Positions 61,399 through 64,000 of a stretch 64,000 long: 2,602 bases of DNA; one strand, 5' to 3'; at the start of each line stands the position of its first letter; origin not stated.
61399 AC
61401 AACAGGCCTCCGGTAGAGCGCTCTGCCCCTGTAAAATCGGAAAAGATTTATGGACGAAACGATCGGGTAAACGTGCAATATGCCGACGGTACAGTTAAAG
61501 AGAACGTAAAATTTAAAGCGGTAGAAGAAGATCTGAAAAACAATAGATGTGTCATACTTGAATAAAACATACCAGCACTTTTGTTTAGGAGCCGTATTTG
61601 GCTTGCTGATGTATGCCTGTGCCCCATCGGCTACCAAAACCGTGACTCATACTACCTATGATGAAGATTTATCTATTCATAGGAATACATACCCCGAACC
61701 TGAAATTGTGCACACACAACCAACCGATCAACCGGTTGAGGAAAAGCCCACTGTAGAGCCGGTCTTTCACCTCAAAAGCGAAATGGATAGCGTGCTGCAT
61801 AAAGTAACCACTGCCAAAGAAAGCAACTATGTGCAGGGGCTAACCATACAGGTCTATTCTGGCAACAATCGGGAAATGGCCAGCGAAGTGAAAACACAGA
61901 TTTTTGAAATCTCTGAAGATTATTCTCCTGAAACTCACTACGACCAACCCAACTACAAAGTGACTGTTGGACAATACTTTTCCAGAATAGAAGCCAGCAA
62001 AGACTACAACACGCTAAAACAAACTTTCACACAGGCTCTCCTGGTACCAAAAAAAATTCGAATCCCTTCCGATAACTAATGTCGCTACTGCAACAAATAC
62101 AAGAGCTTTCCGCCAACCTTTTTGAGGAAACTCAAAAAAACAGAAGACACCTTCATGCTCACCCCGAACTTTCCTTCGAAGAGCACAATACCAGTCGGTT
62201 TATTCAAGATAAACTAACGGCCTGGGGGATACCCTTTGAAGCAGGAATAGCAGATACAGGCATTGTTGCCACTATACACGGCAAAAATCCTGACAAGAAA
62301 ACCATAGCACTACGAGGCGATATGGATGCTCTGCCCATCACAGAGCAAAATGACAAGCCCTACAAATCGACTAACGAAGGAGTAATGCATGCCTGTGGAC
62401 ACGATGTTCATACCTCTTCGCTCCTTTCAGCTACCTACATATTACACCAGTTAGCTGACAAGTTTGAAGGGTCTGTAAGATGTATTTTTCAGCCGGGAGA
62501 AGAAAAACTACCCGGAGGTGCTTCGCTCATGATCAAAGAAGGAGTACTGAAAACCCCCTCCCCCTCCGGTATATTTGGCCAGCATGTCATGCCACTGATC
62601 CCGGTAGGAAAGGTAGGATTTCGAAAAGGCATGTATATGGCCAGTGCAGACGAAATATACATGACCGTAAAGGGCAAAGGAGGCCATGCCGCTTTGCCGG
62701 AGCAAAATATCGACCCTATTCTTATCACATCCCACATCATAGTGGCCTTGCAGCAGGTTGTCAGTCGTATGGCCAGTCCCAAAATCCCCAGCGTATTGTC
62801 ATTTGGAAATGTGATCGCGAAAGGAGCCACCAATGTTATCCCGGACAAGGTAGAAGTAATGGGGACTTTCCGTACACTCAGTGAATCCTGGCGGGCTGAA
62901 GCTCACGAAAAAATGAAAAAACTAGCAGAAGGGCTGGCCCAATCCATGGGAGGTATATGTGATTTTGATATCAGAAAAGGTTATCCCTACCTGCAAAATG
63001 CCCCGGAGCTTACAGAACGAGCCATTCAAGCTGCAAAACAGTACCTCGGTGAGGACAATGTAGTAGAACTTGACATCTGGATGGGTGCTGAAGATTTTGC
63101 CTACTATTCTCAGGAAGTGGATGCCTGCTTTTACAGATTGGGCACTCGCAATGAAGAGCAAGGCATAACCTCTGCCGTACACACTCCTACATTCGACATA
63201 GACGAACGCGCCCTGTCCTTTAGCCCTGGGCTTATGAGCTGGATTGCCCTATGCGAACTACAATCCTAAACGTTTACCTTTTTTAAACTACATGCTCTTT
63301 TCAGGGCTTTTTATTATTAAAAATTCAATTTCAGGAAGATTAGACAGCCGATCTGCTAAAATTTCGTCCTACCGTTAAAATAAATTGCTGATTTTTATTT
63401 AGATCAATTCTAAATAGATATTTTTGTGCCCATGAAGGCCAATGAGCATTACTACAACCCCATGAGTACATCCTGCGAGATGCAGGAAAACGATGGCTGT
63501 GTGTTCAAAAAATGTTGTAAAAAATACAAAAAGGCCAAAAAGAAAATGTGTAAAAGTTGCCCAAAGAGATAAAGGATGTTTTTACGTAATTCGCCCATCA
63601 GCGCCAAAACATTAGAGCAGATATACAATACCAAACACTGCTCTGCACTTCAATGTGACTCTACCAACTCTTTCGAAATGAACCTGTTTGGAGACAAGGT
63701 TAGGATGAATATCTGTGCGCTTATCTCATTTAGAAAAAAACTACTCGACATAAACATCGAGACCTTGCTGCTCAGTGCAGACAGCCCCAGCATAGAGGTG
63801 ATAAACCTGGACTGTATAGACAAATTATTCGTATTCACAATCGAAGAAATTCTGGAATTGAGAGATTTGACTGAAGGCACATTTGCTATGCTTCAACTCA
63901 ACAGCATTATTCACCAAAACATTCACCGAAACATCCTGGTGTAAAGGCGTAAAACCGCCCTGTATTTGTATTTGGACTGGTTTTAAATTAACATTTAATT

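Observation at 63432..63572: Unannotated 46-aa peptide with six cysteines and a lysine-rich CC-x10-CxxC tail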

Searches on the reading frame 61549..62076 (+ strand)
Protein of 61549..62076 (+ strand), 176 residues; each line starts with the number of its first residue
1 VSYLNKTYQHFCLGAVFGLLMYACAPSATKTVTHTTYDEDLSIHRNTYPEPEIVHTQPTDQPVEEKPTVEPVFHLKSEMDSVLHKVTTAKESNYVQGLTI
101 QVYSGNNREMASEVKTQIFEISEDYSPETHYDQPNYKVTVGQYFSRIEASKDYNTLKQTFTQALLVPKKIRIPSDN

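Call 3: search_protein_families(library=ncbifam, proteins=[window:61549-62076:+], max_evalue=1)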
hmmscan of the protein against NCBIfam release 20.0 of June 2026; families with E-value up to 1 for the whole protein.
window:61549-62076:+ (176 aa): 0 families

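Call 4: search_protein_families(library=pfam, proteins=[window:61549-62076:+], max_evalue=1)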
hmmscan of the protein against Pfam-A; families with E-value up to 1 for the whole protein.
window:61549-62076:+ (176 aa): 2 families
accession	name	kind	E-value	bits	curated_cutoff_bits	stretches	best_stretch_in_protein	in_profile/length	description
PF05036.18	SPOR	-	0.0022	18.7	21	1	97-166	4-75/76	SPOR domain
PF14322.12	SusD-like_3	-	0.072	13.8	27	1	3-50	113-149/191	Starch-binding associating with outer membrane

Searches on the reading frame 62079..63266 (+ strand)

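Call 3: search_protein_families(library=ncbifam, proteins=[window:62079-63266:+], max_evalue=1)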
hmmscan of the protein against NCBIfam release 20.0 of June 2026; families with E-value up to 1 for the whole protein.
window:62079-63266:+ (396 aa): 26 families (the best 25 are shown)
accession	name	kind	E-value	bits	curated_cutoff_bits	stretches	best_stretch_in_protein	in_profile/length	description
TIGR01891.1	amidohydrolases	subfamily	7.2e-105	351.1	153.75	1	22-380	5-364/366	amidohydrolase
NF040868.1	carboxypep_CpsA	equivalog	4.8e-103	344.9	500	1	6-382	3-378/391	carboxypeptidase CpsA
NF038260.1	ectoine_DoeB_2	equivalog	6.7e-88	295.1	550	1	13-379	3-365/378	N(2)-acetyl-L-2,4-diaminobutanoate deacetylase DoeB2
TIGR01910.1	DapE-ArgE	subfamily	2.1e-10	40.4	217.6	1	35-344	20-338/373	ArgE/DapE family deacylase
NF009557.0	PRK13009.1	equivalog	9.1e-09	34.9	284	1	193-326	184-316/377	succinyl-diaminopimelate desuccinylase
TIGR01246.1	dapE_proteo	equivalog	1.4e-08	34.2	361.8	1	195-325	182-311/370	succinyl-diaminopimelate desuccinylase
NF009555.0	PRK13004.1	equivalog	7.8e-07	28.3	321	1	5-282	4-278/399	YgeY family selenium metabolism-linked hydrolase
NF006365.0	PRK08588.1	subfamily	1.3e-06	28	289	1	38-343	29-335/383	succinyl-diaminopimelate desuccinylase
TIGR01879.1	hydantase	subfamily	2.5e-06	26.7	204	1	194-300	211-315/401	hydantoinase/carbamoylase family amidase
TIGR01892.1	AcOrn-deacetyl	equivalog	8.1e-06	25.1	297.7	1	41-309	23-296/365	acetylornithine deacetylase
NF005710.0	PRK07522.1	subfamily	3.3e-05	23.2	412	1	193-291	185-292/391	acetylornithine deacetylase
NF058540.1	Ncarbamyl_ErtE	equivalog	4.1e-05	22.3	520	1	191-321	218-351/418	N-carbamyl-l-glutamate amidohydrolase ErtE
NF006775.0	PRK09290.2-5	equivalog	7.9e-05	21.5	479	1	188-321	217-350/419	allantoate amidohydrolase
TIGR01900.1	dapE-gram_pos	equivalog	8.2e-05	21.7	304.2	1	196-288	171-266/351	succinyl-diaminopimelate desuccinylase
NF006771.0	PRK09290.1-5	subfamily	9.1e-05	21.1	399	1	192-320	217-345/413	allantoate amidohydrolase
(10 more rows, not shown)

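Call 4: search_protein_families(library=pfam, proteins=[window:62079-63266:+], max_evalue=1)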
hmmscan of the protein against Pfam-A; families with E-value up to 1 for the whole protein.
window:62079-63266:+ (396 aa): 3 families
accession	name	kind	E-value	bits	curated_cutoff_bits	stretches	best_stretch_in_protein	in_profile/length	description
PF01546.33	Peptidase_M20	-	5.8e-40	137.8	24.6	1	77-375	1-191/206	Peptidase family M20/M25/M40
PF07687.19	M20_dimer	-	6.7e-10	39.3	21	1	195-284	11-100/107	Peptidase dimerisation domain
PF21813.2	DUF6882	-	0.17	12.2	23.9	1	257-333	52-132/142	Family of unknown function (DUF6882)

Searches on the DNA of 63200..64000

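Call 84: search_rna_families(source=window, start=63200, end=64000, threshold=evalue, max_evalue=1)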
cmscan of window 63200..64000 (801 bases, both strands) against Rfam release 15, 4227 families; matches with E-value up to 1: 1.
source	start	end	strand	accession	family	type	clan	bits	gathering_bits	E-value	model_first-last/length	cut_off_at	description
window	63351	63490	-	RF03106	RT-11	Gene; sRNA;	-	18.2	143.5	0.23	1-147/147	no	RT-11 RNA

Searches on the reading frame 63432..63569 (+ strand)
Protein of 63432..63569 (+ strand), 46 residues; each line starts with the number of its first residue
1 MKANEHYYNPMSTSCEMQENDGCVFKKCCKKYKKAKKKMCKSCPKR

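Call 3: search_protein_families(library=ncbifam, proteins=[window:63432-63569:+], max_evalue=1)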
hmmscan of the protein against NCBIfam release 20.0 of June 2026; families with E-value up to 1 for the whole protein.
seq(46 aa): 2 families
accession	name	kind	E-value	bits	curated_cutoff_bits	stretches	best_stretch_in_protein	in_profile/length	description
TIGR03950.1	sidero_Fe_reduc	hypoth_equivalog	0.0087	15.9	137.9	1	22-45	200-223/223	siderophore ferric iron reductase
TIGR03951.1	Fe_III_red_FhuF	equivalog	0.28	11.3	63.85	1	9-45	141-181/182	siderophore-iron reductase FhuF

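Call 4: search_protein_families(library=pfam, proteins=[window:63432-63569:+], max_evalue=1)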
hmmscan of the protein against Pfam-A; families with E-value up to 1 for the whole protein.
seq(46 aa): 0 families

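Call 10: find_homologous_proteins(query=window:63432-63569:+, max_evalue=1)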
Query seq(46 aa) (46 aa): 5 proteins with E <= 1 among 7 candidates.
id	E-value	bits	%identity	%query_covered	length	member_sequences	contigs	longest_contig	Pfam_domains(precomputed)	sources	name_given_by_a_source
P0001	7.4e-4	37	-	-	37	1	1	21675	-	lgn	-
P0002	1.4e-3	36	-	-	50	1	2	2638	-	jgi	jgi:hypothetical protein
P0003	1.6e-3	36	-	-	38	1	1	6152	-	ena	-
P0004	2.7e-3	35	73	33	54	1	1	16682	-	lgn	-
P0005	7.1e-3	34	42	41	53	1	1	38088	-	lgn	-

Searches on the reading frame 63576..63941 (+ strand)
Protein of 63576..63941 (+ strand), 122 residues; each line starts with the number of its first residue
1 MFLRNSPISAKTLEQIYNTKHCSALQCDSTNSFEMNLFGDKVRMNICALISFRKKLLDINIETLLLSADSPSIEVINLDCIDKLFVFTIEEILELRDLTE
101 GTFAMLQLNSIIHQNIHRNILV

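Call 3: search_protein_families(library=ncbifam, proteins=[window:63576-63941:+], max_evalue=1)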
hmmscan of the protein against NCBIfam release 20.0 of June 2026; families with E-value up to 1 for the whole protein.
window:63576-63941:+ (122 aa): 0 families

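Call 4: search_protein_families(library=pfam, proteins=[window:63576-63941:+], max_evalue=1)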
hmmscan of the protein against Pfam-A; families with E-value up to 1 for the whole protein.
window:63576-63941:+ (122 aa): 0 families

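Call 19: find_homologous_proteins(query=window:63576-63941:+, max_evalue=0.001)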
Query window:63576-63941:+ (122 aa): 8 proteins with E <= 0.001 among 12 candidates.
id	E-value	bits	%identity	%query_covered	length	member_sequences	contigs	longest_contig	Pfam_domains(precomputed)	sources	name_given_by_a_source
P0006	9.9e-72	256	100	100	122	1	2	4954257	-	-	-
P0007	2.4e-40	155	62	93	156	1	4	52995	-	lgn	-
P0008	3.8e-40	154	58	100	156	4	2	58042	-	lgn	-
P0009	3.9e-39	151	57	100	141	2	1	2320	-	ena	-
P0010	6.0e-39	150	56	100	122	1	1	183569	-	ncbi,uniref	ncbi:hypothetical protein [Reichenbachiella sp. MALMAid0571]|uniref:hypothetical protein n=1 Tax=Rei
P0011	6.1e-38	147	57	100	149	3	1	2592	-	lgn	-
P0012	7.3e-34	134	54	93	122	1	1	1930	-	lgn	-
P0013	2.9e-23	100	45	90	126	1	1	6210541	-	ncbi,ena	-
